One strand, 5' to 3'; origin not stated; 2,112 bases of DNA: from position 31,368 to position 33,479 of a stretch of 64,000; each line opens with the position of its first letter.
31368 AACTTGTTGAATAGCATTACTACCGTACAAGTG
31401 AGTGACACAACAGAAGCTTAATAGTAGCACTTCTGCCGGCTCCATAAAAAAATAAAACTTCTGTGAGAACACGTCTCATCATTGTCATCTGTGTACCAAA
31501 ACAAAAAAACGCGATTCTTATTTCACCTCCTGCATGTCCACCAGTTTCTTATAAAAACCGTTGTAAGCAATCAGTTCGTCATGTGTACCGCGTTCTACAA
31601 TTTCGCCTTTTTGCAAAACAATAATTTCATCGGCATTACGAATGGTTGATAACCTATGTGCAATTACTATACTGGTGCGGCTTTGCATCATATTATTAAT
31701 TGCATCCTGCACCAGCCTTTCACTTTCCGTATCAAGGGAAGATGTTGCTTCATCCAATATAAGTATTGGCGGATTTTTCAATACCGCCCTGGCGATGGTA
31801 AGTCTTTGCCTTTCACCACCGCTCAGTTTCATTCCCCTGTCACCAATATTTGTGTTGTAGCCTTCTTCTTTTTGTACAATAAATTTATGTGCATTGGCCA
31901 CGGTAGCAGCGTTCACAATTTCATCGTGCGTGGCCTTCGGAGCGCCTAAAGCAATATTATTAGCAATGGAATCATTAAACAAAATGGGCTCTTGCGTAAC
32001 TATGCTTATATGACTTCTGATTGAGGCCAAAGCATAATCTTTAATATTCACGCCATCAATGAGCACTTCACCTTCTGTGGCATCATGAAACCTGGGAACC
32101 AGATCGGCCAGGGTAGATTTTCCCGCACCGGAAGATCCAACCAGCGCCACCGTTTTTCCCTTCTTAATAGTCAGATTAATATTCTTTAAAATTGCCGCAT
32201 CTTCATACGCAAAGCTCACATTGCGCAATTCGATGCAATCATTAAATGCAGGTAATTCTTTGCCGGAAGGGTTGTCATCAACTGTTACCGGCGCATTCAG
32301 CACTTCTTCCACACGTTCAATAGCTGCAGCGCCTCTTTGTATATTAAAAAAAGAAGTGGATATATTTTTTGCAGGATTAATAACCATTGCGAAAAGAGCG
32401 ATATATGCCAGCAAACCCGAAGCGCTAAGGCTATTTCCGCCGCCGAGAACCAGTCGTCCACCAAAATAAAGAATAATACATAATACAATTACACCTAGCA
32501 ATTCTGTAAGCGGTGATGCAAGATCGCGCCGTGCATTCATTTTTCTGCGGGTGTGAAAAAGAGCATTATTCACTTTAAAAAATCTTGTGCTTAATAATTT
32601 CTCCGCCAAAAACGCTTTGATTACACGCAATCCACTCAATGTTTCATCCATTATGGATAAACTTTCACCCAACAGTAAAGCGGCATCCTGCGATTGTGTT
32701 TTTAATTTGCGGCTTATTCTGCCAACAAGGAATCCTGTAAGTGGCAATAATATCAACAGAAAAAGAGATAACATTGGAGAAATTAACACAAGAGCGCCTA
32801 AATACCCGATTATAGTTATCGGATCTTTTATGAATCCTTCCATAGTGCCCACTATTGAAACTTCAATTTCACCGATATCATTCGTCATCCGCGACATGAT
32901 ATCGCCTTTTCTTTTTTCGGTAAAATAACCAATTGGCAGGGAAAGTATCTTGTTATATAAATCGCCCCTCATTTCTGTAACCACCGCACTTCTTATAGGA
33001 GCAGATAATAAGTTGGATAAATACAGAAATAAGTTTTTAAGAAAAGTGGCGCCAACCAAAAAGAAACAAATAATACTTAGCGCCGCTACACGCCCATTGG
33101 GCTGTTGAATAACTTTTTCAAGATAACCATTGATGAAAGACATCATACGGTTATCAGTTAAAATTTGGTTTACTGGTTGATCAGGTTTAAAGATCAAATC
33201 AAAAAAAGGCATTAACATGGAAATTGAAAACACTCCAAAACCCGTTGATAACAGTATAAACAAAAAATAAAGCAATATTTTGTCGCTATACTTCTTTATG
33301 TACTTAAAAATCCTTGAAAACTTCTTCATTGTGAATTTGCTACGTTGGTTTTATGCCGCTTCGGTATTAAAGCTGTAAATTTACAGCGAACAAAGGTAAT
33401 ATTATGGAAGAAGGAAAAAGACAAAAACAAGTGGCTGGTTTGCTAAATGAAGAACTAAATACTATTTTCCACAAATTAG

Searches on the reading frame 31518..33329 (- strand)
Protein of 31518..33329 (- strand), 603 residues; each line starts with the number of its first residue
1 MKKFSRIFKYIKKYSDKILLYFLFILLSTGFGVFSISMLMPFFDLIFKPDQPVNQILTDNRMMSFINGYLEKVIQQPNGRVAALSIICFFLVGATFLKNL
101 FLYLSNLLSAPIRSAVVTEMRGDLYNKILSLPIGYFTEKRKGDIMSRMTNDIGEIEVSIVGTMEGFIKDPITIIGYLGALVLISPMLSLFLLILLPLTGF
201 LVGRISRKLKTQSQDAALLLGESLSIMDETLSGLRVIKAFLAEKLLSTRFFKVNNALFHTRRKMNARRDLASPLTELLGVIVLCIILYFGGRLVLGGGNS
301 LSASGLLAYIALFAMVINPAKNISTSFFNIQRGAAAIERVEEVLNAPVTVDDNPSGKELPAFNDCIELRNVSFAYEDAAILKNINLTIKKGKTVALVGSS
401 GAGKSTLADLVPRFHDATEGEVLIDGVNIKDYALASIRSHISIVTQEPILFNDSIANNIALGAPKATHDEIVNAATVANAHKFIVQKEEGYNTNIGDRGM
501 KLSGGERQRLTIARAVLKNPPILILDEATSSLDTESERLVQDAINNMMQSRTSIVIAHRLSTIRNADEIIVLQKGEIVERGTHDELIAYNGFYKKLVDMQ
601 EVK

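Call 33: search_protein_families(library=pfam, proteins=[window:31518-33329:-], max_evalue=0.001)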
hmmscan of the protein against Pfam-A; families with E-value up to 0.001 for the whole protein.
window:31518-33329:- (603 aa): 4 families
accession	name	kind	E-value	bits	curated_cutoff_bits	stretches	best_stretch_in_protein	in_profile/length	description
PF00664.28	ABC_membrane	-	3e-38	132.5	28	1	20-319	3-273/274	ABC transporter transmembrane region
PF00005.33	ABC_tran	-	1.2e-32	113.8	25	1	381-530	1-137/137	ABC transporter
PF02463.25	SMC_N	-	1.6e-07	31.4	40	1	421-573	110-212/220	RecF/RecN/SMC N terminal domain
PF03193.22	RsgA_GTPase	-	0.0006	20.1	30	0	375-410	91-125/174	RsgA GTPase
